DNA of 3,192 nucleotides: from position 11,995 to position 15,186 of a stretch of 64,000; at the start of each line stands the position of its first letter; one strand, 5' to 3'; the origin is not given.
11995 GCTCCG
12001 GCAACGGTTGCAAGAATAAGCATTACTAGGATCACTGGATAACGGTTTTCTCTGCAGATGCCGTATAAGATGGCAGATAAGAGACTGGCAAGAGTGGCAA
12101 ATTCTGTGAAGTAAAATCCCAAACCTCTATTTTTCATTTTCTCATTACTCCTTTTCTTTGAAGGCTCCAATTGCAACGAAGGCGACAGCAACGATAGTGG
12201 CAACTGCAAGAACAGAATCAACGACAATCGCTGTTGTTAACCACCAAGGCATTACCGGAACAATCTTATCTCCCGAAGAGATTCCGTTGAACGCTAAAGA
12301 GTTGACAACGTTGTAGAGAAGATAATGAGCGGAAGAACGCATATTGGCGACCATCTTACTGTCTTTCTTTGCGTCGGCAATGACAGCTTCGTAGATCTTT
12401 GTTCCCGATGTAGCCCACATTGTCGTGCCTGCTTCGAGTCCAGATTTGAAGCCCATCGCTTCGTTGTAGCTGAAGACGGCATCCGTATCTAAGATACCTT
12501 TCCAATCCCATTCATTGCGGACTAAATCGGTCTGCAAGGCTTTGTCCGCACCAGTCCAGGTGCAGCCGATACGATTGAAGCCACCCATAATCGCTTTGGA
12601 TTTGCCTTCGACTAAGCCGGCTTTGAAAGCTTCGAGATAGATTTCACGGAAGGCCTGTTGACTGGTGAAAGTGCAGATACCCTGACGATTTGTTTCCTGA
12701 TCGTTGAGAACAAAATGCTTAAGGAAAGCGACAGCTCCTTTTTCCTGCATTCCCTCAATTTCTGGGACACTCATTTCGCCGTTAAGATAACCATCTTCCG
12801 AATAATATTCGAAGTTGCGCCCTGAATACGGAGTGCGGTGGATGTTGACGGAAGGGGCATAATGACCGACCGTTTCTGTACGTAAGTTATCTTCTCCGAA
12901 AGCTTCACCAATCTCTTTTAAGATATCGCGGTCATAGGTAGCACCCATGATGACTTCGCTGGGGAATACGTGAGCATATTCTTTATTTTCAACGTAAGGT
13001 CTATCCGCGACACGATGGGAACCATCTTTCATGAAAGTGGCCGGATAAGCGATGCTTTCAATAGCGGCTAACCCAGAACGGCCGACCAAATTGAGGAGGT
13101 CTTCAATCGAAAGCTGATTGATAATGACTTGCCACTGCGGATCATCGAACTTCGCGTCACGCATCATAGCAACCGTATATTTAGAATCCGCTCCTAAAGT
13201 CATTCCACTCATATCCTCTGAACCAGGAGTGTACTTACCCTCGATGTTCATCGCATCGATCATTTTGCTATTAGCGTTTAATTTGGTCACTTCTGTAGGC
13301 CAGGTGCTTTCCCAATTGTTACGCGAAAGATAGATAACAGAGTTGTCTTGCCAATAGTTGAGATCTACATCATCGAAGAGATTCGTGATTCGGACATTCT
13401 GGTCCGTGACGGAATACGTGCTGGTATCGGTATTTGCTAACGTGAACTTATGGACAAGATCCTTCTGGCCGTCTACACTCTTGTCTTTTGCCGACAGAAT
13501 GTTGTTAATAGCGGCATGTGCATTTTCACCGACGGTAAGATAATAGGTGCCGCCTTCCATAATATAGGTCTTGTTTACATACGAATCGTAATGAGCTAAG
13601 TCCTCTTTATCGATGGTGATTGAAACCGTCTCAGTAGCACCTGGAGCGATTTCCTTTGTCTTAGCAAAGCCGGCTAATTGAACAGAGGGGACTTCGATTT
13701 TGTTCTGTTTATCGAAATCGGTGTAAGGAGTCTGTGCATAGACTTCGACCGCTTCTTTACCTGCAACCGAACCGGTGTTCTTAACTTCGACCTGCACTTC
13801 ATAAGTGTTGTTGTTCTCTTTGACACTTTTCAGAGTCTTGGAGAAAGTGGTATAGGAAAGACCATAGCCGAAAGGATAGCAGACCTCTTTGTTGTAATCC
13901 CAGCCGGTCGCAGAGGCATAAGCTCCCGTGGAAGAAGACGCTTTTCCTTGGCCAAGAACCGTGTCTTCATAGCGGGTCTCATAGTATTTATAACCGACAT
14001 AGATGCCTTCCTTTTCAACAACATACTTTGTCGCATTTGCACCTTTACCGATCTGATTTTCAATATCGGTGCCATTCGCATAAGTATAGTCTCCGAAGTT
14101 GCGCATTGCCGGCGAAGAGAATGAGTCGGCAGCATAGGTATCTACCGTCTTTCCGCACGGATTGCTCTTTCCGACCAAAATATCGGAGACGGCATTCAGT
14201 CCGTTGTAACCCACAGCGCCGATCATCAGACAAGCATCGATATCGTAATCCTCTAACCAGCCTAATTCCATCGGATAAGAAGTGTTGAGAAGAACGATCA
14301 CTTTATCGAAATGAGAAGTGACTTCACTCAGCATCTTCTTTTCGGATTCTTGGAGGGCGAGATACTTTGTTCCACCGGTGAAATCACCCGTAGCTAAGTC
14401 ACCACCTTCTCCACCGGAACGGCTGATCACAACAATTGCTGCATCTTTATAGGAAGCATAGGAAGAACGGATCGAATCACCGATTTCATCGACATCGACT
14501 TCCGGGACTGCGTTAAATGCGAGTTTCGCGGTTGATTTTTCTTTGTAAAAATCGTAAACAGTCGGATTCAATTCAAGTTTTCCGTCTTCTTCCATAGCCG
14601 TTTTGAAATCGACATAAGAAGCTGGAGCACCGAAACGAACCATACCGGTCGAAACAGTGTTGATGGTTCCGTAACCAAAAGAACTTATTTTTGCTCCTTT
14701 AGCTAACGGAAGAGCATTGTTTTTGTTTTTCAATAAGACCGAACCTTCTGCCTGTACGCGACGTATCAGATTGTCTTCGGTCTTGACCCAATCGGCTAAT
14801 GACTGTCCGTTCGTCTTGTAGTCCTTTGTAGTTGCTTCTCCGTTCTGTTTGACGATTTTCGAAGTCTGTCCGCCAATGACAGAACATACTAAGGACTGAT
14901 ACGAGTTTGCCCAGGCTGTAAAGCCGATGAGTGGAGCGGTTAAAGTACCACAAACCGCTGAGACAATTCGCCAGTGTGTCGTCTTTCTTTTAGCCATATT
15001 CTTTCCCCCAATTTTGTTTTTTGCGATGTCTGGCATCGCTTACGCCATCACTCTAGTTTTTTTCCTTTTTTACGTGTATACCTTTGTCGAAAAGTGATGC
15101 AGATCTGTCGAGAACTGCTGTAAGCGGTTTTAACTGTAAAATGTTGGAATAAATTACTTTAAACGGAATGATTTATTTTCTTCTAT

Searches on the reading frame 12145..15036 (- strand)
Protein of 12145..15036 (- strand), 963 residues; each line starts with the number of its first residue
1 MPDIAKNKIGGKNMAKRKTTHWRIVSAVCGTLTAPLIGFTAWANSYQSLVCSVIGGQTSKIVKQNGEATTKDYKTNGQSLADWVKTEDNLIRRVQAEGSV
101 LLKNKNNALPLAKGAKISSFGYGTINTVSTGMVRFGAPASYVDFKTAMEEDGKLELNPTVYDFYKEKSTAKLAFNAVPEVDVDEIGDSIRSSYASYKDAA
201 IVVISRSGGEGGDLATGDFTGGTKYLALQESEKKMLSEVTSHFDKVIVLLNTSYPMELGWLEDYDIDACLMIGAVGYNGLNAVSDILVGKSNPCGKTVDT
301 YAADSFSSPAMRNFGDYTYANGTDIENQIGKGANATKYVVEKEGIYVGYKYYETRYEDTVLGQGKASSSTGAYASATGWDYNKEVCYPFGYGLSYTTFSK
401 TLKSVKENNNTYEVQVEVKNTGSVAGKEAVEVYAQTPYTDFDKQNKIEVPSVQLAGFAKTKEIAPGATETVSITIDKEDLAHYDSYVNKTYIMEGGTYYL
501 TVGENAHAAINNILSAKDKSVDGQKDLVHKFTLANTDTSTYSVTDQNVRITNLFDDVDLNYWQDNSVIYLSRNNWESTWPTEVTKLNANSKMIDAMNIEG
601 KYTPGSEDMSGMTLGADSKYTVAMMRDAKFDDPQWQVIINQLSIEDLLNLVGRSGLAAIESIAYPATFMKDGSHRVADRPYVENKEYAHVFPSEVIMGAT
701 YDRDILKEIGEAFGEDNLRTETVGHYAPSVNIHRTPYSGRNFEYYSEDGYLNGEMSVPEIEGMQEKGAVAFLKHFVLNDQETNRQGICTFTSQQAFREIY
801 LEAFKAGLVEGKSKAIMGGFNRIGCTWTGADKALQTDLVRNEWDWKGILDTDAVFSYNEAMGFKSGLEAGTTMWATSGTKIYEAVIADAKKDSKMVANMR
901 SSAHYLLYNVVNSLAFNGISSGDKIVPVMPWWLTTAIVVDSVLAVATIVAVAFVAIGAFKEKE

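Call 76: find_encoding_contigs(protein=window:12145-15036:-, flank=10000, max_places=1)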
Protein window:12145-15036:- (963 aa): 11 contigs read that carry it; 1 place shown.
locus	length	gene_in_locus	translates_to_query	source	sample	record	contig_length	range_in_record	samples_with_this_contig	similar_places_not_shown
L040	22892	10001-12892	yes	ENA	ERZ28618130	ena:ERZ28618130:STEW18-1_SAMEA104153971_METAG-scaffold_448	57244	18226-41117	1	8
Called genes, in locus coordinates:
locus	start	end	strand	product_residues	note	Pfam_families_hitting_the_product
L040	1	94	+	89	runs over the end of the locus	PF00584:SecE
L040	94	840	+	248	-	PF02357:NusG, PF00467:KOW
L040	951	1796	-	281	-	PF08543:Phos_pyr_kin, PF00294:PfkB (weak)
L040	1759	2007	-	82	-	-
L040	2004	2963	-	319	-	-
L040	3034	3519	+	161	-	PF27709:UCP014422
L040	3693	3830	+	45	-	PF00468:Ribosomal_L34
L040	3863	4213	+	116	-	PF00825:Ribonuclease_P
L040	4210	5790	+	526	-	PF02096:60KD_IMP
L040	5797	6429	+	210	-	PF01424:R3H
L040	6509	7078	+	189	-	PF22624:AASDHPPT_N (weak), PF01648:ACPS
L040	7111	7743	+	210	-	PF02525:Flavodoxin_2 (weak), PF03358:FMN_red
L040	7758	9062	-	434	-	PF14501:HATPase_c_5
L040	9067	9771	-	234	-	PF00072:Response_reg, PF04397:LytTR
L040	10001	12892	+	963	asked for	PF01915:Glyco_hydro_3_C, PF14310:Fn3-like, PF00933:Glyco_hydro_3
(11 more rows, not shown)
